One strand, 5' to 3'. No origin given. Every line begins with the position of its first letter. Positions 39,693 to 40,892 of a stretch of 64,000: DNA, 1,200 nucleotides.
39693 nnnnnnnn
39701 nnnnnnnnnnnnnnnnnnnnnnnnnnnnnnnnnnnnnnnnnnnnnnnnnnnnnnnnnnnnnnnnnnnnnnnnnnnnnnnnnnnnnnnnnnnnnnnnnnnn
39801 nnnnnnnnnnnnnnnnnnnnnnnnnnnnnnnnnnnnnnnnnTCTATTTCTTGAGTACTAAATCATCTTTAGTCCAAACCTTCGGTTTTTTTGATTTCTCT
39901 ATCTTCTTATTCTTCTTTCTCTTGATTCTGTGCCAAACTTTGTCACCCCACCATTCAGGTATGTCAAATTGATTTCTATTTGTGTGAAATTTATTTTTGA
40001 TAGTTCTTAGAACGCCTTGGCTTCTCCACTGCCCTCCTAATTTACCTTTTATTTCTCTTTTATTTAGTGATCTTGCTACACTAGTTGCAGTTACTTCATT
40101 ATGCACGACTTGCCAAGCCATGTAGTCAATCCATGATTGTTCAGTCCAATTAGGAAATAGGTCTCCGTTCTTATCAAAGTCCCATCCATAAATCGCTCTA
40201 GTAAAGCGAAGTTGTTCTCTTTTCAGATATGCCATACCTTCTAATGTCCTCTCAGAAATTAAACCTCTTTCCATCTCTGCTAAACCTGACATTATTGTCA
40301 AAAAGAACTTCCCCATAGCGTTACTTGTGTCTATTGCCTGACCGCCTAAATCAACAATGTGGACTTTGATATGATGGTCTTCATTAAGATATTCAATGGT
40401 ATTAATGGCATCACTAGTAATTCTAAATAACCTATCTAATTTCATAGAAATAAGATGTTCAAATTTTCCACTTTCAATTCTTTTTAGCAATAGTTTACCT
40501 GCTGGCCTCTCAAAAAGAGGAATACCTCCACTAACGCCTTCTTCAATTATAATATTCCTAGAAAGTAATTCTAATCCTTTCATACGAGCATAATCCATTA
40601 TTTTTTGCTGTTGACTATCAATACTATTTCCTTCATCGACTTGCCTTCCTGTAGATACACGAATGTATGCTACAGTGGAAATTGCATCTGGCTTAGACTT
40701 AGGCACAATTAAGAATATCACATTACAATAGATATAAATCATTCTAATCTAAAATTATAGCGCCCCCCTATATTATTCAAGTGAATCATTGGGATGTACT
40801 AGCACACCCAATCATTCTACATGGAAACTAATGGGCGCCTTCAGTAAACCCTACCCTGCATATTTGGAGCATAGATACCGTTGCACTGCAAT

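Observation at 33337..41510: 8,078-bp insertion that replaced the 3' end of the FAS1-HxlR gene and left the original end as a relic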

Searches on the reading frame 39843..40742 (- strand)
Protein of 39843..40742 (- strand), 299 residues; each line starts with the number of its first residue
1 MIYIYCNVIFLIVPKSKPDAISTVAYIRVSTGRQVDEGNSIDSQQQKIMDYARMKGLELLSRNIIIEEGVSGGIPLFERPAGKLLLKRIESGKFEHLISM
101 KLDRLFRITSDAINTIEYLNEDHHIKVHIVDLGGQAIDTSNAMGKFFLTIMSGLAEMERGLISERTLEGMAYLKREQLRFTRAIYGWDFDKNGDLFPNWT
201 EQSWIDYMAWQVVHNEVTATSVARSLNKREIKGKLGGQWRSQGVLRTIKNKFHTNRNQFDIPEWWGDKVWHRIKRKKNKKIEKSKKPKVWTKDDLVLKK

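Call 10: search_protein_families(library=pfam, proteins=[window:39843-40742:-], max_evalue=0.01)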
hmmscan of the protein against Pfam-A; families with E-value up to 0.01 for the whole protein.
window:39843-40742:- (299 aa): 2 families
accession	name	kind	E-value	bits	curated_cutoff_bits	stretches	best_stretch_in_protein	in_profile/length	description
PF00239.26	Resolvase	-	1.2e-30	106.9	23.3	1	24-176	2-142/145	Resolvase, N terminal domain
PF07508.19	Recombinase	-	0.00034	21.2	21.1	1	215-285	16-75/102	Recombinase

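Call 11: search_protein_families(library=phrogs, proteins=[window:39843-40742:-], max_evalue=0.01)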
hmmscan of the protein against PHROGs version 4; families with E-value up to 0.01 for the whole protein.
window:39843-40742:- (299 aa): 3 families
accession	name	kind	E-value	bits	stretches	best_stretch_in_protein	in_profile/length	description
phrog_95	-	integration and excision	4.4e-49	168.6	1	18-282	85-330/651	integrase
phrog_125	-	DNA, RNA and nucleotide metabolism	4.3e-37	129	1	15-256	14-208/254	DNA invertase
phrog_6620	-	integration and excision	4.4e-07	30.7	1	15-133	50-156/201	transposase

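Call 13: find_related_loci(query=window:39843-40742:-, collection=viral_contigs, flank=10000)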
Query window:39843-40742:- (299 aa) in viral_contigs; peptide patterns used: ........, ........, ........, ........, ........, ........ (x = any residue, [..] = any of these).
2 stretches matched a pattern, but none encodes a relative of the query by tblastn (E <= 1e-3).

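Call 28: find_encoding_contigs(protein=window:39843-40742:-, flank=10000, max_places=10)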
Protein window:39843-40742:- (299 aa): no gene with exactly this product is on record in the collection.

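Call 30: find_homologous_proteins(query=window:39843-40742:-, max_evalue=0.00001)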
Query window:39843-40742:- (299 aa): 1876 proteins with E <= 0.00001 among 3142 candidates; the best 120 are listed.
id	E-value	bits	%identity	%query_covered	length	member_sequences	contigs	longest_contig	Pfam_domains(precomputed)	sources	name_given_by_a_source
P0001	5.6e-192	654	99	98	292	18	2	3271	PF00239.27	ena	-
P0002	7.0e-164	562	87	95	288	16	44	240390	PF07508.20,PF00239.27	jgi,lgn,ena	jgi:putative DNA-invertase from lambdoid prophage Rac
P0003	2.6e-161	554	85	96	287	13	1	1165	PF00239.27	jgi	jgi:DNA invertase Pin-like site-specific DNA recombinase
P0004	1.5e-160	551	86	95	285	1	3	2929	PF00239.27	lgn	-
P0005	6.1e-155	533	83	94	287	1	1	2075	PF00239.27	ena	-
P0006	5.6e-151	520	80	95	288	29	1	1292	PF00239.27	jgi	jgi:DNA invertase Pin-like site-specific DNA recombinase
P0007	1.8e-139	482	73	95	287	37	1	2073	PF07508.20,PF00239.27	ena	-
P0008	1.0e-135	470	72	96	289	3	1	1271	PF00239.27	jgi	-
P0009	4.3e-135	468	72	96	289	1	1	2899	PF00239.27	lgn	-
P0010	1.3e-133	463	71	96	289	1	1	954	PF00239.27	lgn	-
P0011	1.5e-133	463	71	96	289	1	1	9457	PF00239.27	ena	-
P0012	8.1e-133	460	71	96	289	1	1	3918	PF00239.27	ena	-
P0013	8.8e-133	460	71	96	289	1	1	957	PF00239.27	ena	-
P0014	6.4e-104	365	59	91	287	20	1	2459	PF07508.20,PF00239.27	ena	-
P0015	1.0e-103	365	59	91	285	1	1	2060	PF07508.20,PF00239.27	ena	-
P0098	8.0e-90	319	53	88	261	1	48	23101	PF00239.27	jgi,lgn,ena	jgi:DNA invertase Pin-like site-specific DNA recombinase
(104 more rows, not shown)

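Call 31: find_encoding_contigs(protein=P0002, flank=10000, max_places=10)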
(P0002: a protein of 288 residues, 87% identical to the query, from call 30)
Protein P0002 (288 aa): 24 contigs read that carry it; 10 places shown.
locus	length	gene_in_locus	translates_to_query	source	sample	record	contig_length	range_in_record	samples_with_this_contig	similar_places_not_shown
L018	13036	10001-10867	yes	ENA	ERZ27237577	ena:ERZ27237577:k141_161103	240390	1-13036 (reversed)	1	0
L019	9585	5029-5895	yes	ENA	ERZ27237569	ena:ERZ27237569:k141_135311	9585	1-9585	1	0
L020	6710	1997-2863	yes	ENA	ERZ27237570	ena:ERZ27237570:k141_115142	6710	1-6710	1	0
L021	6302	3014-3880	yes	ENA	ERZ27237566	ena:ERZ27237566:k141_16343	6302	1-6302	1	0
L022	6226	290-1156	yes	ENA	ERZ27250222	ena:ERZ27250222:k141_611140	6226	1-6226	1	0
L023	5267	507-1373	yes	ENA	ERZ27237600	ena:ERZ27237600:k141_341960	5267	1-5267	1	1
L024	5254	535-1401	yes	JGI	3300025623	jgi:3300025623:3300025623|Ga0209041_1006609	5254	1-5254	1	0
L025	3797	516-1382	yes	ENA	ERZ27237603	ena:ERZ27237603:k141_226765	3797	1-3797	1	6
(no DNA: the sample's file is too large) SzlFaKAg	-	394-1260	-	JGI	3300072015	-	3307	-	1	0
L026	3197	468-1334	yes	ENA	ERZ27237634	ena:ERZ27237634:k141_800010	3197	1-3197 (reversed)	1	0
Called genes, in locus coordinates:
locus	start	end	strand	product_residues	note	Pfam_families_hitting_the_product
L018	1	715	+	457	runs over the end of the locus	PF01979:Amidohydro_1, PF07969:Amidohydro_3 (weak)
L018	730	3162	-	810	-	PF09826:Beta_propel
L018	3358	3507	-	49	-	-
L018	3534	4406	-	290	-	PF13412:HTH_24 (faint), PF24038:DUF7347 (faint), PF24266:HTH_HVO_0163_N, PF01022:HTH_5 (faint), PF13601:HTH_34 (faint), PF12802:MarR_2 (weak), PF12840:HTH_20 (weak)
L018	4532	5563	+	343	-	PF02073:Peptidase_M29 (faint), PF26233:NicX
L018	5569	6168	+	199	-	PF04263:TPK_catalytic, PF04265:TPK_B1_binding (weak)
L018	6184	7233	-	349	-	PF01594:AI-2E_transport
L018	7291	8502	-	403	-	PF08323:Glyco_transf_5 (weak), PF13439:Glyco_transf_4, PF13477:Glyco_trans_4_2, PF13579:Glyco_trans_4_4, PF20706:GT4-conflict, PF00534:Glycos_transf_1, PF13692:Glyco_trans_1_4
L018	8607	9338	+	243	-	PF00535:Glycos_transf_2, PF10111:Glyco_tranf_2_2 (weak)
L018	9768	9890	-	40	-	-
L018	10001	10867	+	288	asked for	PF00239:Resolvase, PF07508:Recombinase (weak)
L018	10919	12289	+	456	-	PF00145:DNA_methylase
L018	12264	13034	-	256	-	?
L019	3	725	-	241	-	?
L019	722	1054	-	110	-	-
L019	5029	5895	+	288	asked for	PF00239:Resolvase, PF07508:Recombinase (weak)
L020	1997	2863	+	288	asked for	PF00239:Resolvase, PF07508:Recombinase (weak)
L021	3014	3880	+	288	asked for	PF00239:Resolvase, PF07508:Recombinase (weak)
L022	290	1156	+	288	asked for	PF00239:Resolvase, PF07508:Recombinase (weak)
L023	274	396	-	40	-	-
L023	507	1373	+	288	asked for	PF00239:Resolvase, PF07508:Recombinase (weak)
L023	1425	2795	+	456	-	PF00145:DNA_methylase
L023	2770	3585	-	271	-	-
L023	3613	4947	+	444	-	PF00160:Pro_isomerase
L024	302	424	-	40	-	-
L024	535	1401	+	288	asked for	PF00239:Resolvase, PF07508:Recombinase (weak)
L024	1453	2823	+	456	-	PF00145:DNA_methylase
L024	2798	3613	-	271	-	-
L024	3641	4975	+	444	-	PF00160:Pro_isomerase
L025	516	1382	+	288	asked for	PF00239:Resolvase, PF07508:Recombinase (weak)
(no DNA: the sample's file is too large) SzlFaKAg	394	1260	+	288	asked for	PF00239:Resolvase, PF07508:Recombinase (weak)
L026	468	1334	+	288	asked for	PF00239:Resolvase, PF07508:Recombinase (weak)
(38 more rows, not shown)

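Call 32: find_encoding_contigs(protein=P0001, flank=10000, max_places=5)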
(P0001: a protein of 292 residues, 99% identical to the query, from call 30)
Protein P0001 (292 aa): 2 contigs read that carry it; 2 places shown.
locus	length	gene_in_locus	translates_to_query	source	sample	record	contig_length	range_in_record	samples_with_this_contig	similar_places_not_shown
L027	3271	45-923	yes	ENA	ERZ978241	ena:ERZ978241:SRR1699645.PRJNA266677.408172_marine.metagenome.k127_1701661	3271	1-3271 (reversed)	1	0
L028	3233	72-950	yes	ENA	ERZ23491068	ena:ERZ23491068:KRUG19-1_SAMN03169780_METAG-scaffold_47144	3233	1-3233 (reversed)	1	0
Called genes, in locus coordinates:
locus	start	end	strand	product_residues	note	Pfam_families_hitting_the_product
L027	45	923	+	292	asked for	PF00239:Resolvase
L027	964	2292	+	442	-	PF00145:DNA_methylase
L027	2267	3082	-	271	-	-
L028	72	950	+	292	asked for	PF00239:Resolvase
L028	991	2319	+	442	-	PF00145:DNA_methylase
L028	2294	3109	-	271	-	-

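Call 53: search_protein_families(library=padloc, proteins=[window:39843-40742:-], max_evalue=0.01)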
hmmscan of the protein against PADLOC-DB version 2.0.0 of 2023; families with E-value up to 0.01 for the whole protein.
window:39843-40742:- (299 aa): 0 families

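Call 54: search_protein_families(library=ncbifam, proteins=[window:39843-40742:-], max_evalue=0.01)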
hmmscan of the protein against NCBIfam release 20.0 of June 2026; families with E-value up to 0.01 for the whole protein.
window:39843-40742:- (299 aa): 6 families
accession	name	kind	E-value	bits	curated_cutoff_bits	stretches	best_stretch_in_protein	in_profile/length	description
NF047343.1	SCCmet_CcrB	equivalog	3.5e-20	72.2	900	1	25-270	11-249/542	cassette chromosome recombinase CcrB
NF041201.1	recomb_XisF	equivalog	4.7e-19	68.7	375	1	24-228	2-196/465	fdxN element excision recombinase XisF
NF047347.1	SCCmet_CcrC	equivalog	1.1e-14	53.8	900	1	25-186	7-162/558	cassette chromosome recombinase CcrC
NF047344.1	SCCmet_CcrA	equivalog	1.7e-10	40.7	700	1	23-192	4-162/442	cassette chromosome recombinase CcrA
NF009949.0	PRK13413.1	equivalog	1.5e-09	37.8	272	1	24-180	3-145/203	master DNA invertase Mpi family serine-type recombinase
NF033518.0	transpos_IS607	equivalog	2.2e-06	27.3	110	1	15-130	48-152/187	IS607 family transposase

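Call 64: search_solved_structures(query=window:39843-40742:-, max_evalue=0.001, show_alignments=1)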
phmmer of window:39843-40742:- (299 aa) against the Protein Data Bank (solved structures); distinct sequences matched with E-value up to 0.001: 11.
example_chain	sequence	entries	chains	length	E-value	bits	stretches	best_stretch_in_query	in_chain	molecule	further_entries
3bvp_A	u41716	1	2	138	4.8e-17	65.3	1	24-161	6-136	TP901-1 Integrase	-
4m6f_A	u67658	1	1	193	4.6e-11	45.7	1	65-174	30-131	DNA-invertase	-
3uj3_X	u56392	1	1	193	5e-11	45.6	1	65-174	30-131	DNA-invertase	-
3guv_A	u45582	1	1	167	1.9e-09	40.4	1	22-176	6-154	Site-specific recombinase, resolvase family protein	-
2gm4_A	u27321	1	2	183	2e-08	37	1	64-173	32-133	Transposon gamma-delta resolvase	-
5cy1_A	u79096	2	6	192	5.7e-08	35.5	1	63-182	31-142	Transposon Tn3 resolvase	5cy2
1gdr_A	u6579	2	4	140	8.8e-08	34.9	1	62-170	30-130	GAMMA DELTA-RESOLVASE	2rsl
1gdt_A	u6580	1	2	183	1.1e-07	34.6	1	62-173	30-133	PROTEIN (GAMMA DELTA RESOLVASE)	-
1zr2_A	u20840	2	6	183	2.7e-06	30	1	64-173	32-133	Transposon gamma-delta resolvase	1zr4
2gm5_A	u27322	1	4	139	4.6e-06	29.2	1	63-170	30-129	Transposon gamma-delta resolvase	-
2mhc_A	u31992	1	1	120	5.6e-06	29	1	23-107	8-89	TnpX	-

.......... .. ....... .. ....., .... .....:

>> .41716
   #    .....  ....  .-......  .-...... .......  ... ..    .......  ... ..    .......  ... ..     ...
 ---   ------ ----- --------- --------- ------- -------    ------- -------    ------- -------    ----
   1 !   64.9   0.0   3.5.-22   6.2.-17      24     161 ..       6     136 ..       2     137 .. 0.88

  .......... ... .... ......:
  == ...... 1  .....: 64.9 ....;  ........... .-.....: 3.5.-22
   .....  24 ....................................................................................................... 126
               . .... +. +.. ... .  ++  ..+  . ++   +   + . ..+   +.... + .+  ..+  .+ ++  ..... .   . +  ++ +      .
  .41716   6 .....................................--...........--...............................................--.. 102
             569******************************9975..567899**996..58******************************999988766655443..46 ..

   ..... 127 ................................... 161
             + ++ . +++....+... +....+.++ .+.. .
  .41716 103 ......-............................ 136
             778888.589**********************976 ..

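Call 85: find_encoding_contigs(protein=P0098, flank=6000, max_places=8)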
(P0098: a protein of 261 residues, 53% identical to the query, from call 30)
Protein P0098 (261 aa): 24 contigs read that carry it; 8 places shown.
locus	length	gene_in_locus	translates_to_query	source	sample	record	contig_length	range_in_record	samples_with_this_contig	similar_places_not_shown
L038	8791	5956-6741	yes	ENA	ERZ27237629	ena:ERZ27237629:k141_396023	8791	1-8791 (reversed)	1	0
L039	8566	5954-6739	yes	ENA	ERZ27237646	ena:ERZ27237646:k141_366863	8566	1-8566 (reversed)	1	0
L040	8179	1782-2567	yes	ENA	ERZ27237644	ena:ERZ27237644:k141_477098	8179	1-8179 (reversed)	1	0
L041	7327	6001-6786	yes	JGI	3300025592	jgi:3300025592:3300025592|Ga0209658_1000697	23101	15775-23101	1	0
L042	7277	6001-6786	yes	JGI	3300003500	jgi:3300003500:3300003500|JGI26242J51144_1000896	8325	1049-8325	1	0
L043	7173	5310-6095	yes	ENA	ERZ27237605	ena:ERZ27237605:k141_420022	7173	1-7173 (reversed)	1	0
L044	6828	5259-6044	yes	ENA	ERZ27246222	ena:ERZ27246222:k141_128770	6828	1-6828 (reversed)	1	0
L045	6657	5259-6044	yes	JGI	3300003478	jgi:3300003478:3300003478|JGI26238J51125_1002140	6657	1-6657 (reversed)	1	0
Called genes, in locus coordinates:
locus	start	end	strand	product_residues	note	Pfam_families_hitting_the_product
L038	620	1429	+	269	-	PF00239:Resolvase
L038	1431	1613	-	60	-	-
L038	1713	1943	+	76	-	-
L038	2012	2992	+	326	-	-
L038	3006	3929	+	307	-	-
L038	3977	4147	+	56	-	-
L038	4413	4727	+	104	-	-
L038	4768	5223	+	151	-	-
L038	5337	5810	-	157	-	PF19067:DUF5763 (weak)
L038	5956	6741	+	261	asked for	PF00239:Resolvase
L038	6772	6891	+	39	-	-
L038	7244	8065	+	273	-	-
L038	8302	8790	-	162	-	?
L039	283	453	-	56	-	-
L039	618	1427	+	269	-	PF00239:Resolvase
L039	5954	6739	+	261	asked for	PF00239:Resolvase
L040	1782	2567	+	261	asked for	PF00239:Resolvase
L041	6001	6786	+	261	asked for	PF00239:Resolvase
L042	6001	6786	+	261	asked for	PF00239:Resolvase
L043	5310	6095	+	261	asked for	PF00239:Resolvase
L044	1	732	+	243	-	PF00239:Resolvase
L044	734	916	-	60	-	-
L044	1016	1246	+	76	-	-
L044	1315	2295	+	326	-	-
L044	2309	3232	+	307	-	-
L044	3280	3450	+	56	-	-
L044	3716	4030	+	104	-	-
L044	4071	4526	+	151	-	-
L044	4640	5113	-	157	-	PF19067:DUF5763 (weak)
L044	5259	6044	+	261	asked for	PF00239:Resolvase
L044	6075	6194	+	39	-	-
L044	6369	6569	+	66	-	-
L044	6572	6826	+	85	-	?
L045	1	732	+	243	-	?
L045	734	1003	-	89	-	-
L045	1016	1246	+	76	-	-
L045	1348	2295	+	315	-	-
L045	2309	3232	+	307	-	-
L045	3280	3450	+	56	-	-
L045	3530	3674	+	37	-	-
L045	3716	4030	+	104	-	-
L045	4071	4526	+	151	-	-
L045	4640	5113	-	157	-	PF19067:DUF5763 (weak)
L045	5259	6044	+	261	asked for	PF00239:Resolvase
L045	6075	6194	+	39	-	-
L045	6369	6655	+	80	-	?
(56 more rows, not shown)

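Call 96: predict_structure(alignment_id=A3)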
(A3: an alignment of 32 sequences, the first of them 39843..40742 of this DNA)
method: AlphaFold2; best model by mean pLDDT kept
length: 299 residues; sequences in the alignment: 32
mean_pLDDT: 70.7   pTM: 0.47
mean pLDDT of the five models: 70.7, 69.5, 68.8, 67.3, 66.2
residues with pLDDT >= 90: 33; 70-90: 134; 50-70: 78; < 50: 54
segments of 3 or more residues with pLDDT < 50: 1-18, 176-181, 274-290, 297-299
pLDDT, mean of each block of 10 residues (from residue 1): 43 46 85 57 88 90 86 78 90 89 62 78 87 76 74 61 49 47 65 68 85 88 89 77 83 70 63 48 42 54
secondary structure, 60 per line:
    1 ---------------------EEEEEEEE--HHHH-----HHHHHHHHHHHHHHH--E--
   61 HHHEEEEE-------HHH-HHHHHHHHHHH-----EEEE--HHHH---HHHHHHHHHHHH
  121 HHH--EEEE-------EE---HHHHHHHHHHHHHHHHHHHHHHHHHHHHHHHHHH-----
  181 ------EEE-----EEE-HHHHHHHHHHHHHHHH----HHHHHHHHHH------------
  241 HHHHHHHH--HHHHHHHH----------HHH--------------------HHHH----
elements in order: E22-29 H32-35 H41-55 E64-68 H80-90 E96-99 H102-105 H109-123 E126-129 H142-175 E187-189 E195-197 H199-214 H219-228 H241-248 H251-258 H292-295

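Call 98: fold_search(model_id=the predicted structure, library=pdb)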
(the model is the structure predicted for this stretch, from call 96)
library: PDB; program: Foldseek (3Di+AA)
matches with E <= 10: 912; with E <= 0.001: 18
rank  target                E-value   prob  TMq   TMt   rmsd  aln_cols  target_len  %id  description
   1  9iu2_A                7.7e-11  1.00  0.40  0.26  10.7       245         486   20  Cryo-EM structure of the large serine recombinase Bxb1 in complex with attP and attB (GT/TT CDN) in the pre-strand exc (released 2026-03-04)
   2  9dxd_A                1.6e-09  1.00  0.41  0.25  10.8       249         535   18  attLmm bound serine integrase and RDF complex in the pre-rotation state (released 2026-01-21)
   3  9dxf_A                9.8e-09  1.00  0.40  0.25  10.9       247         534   19  attLmm bound serine integrase and RDF complex in the post-rotation state (released 2026-01-21)
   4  9y66_A                1.3e-08  1.00  0.38  0.24   9.6       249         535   20  attLsym bound serine integrase complex in the dimeric state (released 2026-02-04)
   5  9y66_C                1.6e-08  1.00  0.40  0.25   9.5       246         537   18  attLsym bound serine integrase complex in the dimeric state (released 2026-02-04)
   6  9dxh_A                2.6e-08  1.00  0.43  0.26   9.8       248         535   18  attPmm and attBmm bound serine integrase complex in the pre-rotation state (released 2026-01-21)
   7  3bvp_A                3.0e-08  1.00  0.39  0.80   3.2       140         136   36  Crystal Structure of the N-terminal Catalytic Domain of TP901-1 Integrase (released 2008-08-12)
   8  3bvp_B                7.9e-08  1.00  0.36  0.76   3.5       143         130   34  Crystal Structure of the N-terminal Catalytic Domain of TP901-1 Integrase (released 2008-08-12)
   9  3g13_A                1.2e-06  1.00  0.36  0.65   5.5       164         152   23  Crystal structure of putative conjugative transposon recombinase from Clostridium difficile (released 2009-02-10)
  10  9rah_B                3.8e-06  1.00  0.37  0.22   9.6       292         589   17  Autoinhibited PhiC31 integrase-attL complex (released 2026-02-11)
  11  9tep_A                5.8e-06  1.00  0.28  0.16  17.7       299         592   16  PhiC31 integraseS12A-attB-RDF complex (released 2026-02-11)
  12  9rah_A                6.6e-06  1.00  0.32  0.18  12.3       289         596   16  Autoinhibited PhiC31 integrase-attL complex (released 2026-02-11)
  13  4bqq_B                7.5e-06  1.00  0.34  0.31  14.3       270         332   16  Protein crystal structure of the N-terminal and recombinase domains of the Streptomyces temperate phage serine recombi (released 2013-06-12)
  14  4bqq_A                1.6e-05  1.00  0.34  0.30  12.9       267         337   17  Protein crystal structure of the N-terminal and recombinase domains of the Streptomyces temperate phage serine recombi (released 2013-06-12)
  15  3g13_B                1.8e-05  1.00  0.37  0.71   4.5       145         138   24  Crystal structure of putative conjugative transposon recombinase from Clostridium difficile (released 2009-02-10)
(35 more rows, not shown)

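Call 100: find_related_loci(query=A3, collection=viral_contigs, flank=6000)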
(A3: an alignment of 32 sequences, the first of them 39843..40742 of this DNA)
Query A3 (299 aa) in viral_contigs; peptide patterns used: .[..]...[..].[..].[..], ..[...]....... (x = any residue, [..] = any of these).
410 stretches matched a pattern; 267 encode a relative of the query (tblastn E <= 1e-3); the best 80 are kept; 80 distinct loci.
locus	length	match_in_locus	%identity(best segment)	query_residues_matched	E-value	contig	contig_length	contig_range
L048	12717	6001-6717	36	12-253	8e-47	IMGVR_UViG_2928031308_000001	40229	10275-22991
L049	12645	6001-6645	37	20-232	2e-35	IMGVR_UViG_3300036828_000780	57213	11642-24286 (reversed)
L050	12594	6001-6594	38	11-210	7e-35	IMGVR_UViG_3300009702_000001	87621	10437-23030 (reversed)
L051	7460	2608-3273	36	22-248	3e-33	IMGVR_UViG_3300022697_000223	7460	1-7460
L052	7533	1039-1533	40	22-189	2e-31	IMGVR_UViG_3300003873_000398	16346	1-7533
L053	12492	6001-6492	38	23-190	6e-31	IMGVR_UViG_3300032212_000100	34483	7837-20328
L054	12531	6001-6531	38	22-202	1e-30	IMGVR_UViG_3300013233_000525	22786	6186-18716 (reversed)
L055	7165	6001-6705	33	15-260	7e-29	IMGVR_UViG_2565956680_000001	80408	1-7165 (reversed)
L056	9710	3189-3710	38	22-202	1e-28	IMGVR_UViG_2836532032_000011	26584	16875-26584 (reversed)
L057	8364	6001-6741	32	16-268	1e-26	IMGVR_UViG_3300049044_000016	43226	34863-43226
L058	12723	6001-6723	33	24-264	6e-26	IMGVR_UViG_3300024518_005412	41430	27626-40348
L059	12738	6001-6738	30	1-257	9e-26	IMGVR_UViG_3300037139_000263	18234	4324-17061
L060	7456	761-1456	33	4-244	1e-25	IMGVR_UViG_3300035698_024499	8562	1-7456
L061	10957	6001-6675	33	21-249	8e-26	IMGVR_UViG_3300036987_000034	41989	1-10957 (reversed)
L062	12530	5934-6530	33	23-227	2e-25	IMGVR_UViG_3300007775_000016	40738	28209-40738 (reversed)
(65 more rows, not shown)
